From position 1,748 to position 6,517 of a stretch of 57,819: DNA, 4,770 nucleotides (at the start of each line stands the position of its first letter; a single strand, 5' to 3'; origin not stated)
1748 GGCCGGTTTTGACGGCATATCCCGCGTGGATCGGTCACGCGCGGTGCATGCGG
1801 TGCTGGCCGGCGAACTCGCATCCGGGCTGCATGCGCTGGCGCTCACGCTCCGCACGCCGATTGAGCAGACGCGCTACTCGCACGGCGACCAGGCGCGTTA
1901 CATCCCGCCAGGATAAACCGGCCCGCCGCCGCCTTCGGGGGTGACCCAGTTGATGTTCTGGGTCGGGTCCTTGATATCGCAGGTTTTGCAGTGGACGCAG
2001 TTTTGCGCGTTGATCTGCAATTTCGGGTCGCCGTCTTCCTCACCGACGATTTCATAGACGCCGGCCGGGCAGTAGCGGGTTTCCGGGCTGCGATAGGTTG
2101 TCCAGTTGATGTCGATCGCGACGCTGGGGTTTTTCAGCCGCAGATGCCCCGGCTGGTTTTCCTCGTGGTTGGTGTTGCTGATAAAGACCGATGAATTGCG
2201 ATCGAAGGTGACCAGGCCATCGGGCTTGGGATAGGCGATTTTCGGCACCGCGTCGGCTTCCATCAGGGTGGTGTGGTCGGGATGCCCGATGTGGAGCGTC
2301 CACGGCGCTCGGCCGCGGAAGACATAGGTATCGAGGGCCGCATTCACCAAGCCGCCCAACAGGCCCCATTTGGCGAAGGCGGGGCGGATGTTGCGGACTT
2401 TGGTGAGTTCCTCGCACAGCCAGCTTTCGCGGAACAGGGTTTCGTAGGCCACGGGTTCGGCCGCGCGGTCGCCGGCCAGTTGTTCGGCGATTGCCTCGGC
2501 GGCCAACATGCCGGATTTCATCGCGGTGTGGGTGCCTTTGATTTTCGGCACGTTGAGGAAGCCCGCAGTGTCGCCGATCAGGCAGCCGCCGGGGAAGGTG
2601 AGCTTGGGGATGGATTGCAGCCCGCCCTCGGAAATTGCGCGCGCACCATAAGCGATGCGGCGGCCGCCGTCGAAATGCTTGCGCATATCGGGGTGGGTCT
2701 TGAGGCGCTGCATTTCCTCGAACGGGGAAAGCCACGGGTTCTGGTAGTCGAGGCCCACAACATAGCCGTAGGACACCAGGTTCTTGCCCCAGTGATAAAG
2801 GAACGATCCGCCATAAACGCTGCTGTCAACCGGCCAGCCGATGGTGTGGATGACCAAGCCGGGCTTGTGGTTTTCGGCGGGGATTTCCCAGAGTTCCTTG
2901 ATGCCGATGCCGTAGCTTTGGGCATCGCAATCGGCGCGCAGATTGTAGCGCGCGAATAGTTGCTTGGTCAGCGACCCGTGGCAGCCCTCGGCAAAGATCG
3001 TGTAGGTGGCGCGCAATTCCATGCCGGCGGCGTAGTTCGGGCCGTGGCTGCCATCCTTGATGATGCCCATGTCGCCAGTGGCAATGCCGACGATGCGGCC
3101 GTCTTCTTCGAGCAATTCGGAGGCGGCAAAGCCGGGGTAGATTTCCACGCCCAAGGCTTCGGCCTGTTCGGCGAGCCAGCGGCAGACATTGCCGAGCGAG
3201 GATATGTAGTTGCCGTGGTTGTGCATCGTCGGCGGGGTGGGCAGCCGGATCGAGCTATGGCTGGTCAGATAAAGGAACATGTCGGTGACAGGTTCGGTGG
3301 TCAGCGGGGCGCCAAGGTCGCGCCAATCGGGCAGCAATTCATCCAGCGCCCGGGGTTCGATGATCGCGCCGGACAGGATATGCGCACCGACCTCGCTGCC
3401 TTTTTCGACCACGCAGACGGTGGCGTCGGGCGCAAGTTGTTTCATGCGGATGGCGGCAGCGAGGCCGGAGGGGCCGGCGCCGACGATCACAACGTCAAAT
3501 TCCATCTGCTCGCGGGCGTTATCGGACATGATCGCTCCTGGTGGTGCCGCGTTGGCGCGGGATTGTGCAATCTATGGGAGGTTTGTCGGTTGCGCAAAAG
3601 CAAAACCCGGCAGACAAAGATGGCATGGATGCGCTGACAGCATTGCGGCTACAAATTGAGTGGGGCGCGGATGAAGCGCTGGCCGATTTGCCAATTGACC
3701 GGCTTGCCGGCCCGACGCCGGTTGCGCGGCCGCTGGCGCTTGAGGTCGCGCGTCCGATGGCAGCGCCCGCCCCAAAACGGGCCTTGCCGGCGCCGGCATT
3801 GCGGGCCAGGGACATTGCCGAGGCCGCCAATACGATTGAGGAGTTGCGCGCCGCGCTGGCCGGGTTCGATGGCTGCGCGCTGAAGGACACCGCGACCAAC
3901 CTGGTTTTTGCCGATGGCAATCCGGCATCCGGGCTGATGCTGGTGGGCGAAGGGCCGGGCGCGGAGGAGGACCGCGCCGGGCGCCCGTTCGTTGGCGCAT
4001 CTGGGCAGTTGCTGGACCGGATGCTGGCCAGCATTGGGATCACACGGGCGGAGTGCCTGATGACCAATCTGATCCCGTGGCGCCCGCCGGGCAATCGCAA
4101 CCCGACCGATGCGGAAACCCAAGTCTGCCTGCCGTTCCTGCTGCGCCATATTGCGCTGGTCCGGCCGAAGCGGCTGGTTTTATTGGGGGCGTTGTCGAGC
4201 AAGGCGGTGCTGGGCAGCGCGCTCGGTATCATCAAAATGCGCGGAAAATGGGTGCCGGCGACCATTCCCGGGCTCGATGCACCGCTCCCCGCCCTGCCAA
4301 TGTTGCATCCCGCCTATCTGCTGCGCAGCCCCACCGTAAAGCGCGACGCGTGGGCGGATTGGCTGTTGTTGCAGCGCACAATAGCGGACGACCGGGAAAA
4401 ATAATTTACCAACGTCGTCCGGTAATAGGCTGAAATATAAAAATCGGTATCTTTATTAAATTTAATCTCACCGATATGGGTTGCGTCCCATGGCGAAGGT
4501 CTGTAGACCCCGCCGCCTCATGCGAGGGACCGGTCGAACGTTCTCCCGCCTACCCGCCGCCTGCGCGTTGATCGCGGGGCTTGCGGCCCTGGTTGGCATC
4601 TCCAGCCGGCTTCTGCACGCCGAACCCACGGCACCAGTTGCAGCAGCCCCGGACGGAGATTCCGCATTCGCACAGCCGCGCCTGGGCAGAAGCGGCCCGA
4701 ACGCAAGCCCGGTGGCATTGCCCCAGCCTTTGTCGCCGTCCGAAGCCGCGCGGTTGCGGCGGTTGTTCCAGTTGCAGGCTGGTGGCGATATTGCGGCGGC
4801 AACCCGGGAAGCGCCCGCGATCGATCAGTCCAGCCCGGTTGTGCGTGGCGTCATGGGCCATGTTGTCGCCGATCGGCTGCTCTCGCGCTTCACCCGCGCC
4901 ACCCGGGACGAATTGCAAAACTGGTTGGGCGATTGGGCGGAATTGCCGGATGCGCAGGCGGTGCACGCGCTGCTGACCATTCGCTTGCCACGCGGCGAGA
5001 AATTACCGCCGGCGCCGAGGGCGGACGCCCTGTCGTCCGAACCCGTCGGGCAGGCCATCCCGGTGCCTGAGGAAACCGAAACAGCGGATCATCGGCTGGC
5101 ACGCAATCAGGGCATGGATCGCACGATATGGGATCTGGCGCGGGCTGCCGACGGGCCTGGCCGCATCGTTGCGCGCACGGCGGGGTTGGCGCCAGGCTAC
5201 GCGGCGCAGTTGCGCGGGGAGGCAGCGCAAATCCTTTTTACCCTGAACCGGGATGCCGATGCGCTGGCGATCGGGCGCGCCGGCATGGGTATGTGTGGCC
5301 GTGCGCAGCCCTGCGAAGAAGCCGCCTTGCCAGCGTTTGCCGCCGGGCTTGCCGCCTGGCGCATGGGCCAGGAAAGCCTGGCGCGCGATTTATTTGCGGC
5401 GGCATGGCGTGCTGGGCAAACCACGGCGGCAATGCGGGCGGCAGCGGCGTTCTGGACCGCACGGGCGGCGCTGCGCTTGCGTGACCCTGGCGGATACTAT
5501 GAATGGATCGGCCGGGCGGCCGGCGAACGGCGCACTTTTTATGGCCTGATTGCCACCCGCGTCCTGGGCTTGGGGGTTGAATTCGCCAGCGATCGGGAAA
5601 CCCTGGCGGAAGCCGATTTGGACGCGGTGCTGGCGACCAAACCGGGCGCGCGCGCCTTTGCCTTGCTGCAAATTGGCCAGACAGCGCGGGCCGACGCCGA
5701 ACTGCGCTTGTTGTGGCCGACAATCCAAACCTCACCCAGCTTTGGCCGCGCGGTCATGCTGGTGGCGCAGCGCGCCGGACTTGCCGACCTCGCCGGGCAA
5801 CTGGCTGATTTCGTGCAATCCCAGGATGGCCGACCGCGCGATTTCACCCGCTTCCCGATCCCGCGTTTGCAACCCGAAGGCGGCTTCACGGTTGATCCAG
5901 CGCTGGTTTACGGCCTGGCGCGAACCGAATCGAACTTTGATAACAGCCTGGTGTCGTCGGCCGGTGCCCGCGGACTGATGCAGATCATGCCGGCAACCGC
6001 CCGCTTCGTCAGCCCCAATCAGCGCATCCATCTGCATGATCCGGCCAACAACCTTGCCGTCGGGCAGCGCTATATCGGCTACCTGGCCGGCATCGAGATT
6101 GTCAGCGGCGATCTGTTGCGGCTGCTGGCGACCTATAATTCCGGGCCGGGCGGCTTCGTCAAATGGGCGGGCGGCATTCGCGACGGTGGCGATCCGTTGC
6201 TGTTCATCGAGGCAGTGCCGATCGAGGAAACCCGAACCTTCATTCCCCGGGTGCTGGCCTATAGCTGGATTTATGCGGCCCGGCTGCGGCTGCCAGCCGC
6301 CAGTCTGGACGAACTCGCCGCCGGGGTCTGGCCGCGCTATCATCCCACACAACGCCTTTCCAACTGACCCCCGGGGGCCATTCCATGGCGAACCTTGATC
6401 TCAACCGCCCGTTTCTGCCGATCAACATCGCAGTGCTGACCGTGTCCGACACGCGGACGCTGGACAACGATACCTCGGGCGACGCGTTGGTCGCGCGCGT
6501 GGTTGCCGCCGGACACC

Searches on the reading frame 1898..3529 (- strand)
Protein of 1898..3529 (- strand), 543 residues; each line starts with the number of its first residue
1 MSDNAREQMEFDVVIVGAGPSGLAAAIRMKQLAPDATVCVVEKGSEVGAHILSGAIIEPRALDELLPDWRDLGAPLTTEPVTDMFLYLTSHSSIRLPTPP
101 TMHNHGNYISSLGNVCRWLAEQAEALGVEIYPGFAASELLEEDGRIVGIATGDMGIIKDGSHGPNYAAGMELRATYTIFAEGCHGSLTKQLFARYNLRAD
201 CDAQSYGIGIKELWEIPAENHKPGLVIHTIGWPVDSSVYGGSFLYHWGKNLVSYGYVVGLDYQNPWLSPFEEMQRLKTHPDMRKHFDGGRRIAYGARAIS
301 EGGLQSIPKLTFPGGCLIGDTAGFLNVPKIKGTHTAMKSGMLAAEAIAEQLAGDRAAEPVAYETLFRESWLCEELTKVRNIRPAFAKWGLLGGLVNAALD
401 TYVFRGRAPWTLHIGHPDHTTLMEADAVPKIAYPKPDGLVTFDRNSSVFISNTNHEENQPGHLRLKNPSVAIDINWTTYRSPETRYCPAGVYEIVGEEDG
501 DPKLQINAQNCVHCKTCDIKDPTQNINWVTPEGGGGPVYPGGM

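Call 42: search_protein_families(library=pfam, proteins=[window:1898-3529:-], max_evalue=0.001)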
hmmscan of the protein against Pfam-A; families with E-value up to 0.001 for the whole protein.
window:1898-3529:- (543 aa): 10 families
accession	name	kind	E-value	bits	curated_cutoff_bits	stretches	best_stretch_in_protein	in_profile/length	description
PF05187.19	Fer4_ETF_QO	-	2.1e-49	166.4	24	1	438-539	1-103/104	Electron transfer flavoprotein-ubiquinone oxidoreductase, 4Fe-4S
PF21162.3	ETFQO_UQ-bd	-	1.3e-41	141.5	27.7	1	206-299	1-96/96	ETF-QO, ubiquinone-binding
PF01266.30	DAO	-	3.3e-10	40.4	27.9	1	12-58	1-47/353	FAD dependent oxidoreductase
PF00890.30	FAD_binding_2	-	7.2e-10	39.1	20.4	1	12-51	1-38/414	FAD binding domain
PF13450.12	NAD_binding_8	-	4.5e-07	30.5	21.9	1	15-54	1-38/68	NAD(P)-binding Rossmann-like domain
PF01946.23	Thi4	-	7e-07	29.2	26.2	1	5-51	12-57/235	Thi4 family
PF01494.25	FAD_binding_3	-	2.3e-05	24.2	22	1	11-196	2-172/349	FAD binding domain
PF07992.20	Pyr_redox_2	-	4.7e-05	23.4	26.1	1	11-54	1-38/291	Pyridine nucleotide-disulphide oxidoreductase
PF03486.20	HI0933_like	-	5e-05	23.3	50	1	12-52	2-40/244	HI0933-like protein Rossmann domain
PF13738.12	Pyr_redox_3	-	0.00018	21.3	30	1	14-50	1-35/305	Pyridine nucleotide-disulphide oxidoreductase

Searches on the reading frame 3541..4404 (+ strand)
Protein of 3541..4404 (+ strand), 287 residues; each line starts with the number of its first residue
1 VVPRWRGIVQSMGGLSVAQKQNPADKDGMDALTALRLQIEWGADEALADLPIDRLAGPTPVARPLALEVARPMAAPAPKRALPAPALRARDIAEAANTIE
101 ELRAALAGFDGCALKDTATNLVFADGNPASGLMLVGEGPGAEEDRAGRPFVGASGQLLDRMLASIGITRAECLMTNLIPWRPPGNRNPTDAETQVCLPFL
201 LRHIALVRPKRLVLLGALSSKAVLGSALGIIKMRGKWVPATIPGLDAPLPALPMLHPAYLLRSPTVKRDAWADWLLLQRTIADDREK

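Call 42: search_protein_families(library=pfam, proteins=[window:3541-4404:+], max_evalue=0.001)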
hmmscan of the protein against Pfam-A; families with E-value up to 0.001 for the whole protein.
window:3541-4404:+ (287 aa): 1 family
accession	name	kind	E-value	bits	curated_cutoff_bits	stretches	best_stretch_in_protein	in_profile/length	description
PF03167.25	UDG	-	2.1e-33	115.8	24.3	1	124-273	2-139/141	Uracil DNA glycosylase superfamily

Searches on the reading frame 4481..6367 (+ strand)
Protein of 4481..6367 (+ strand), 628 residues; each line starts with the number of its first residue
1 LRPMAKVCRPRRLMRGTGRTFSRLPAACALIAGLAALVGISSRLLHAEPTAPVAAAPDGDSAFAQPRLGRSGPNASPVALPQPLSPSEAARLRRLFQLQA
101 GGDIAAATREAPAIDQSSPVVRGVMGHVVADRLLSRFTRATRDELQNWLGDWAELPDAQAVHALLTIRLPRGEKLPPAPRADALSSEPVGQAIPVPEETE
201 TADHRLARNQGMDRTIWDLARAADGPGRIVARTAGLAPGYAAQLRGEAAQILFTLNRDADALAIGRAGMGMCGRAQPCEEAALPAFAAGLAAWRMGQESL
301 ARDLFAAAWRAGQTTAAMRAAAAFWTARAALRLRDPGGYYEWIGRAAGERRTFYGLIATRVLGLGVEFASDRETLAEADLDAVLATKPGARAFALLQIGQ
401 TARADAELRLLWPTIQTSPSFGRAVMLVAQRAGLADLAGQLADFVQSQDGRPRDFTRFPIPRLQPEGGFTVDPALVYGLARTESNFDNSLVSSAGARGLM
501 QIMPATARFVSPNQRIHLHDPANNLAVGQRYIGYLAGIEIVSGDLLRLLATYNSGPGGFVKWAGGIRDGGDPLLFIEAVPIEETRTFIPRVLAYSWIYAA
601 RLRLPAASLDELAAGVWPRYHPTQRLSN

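Call 42: search_protein_families(library=pfam, proteins=[window:4481-6367:+], max_evalue=0.001)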
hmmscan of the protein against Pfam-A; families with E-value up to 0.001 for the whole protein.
window:4481-6367:+ (628 aa): 1 family
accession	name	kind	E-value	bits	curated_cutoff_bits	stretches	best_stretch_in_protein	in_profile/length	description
PF01464.25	SLT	-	4.7e-18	65.3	21.3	1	469-563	10-105/117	Transglycosylase SLT domain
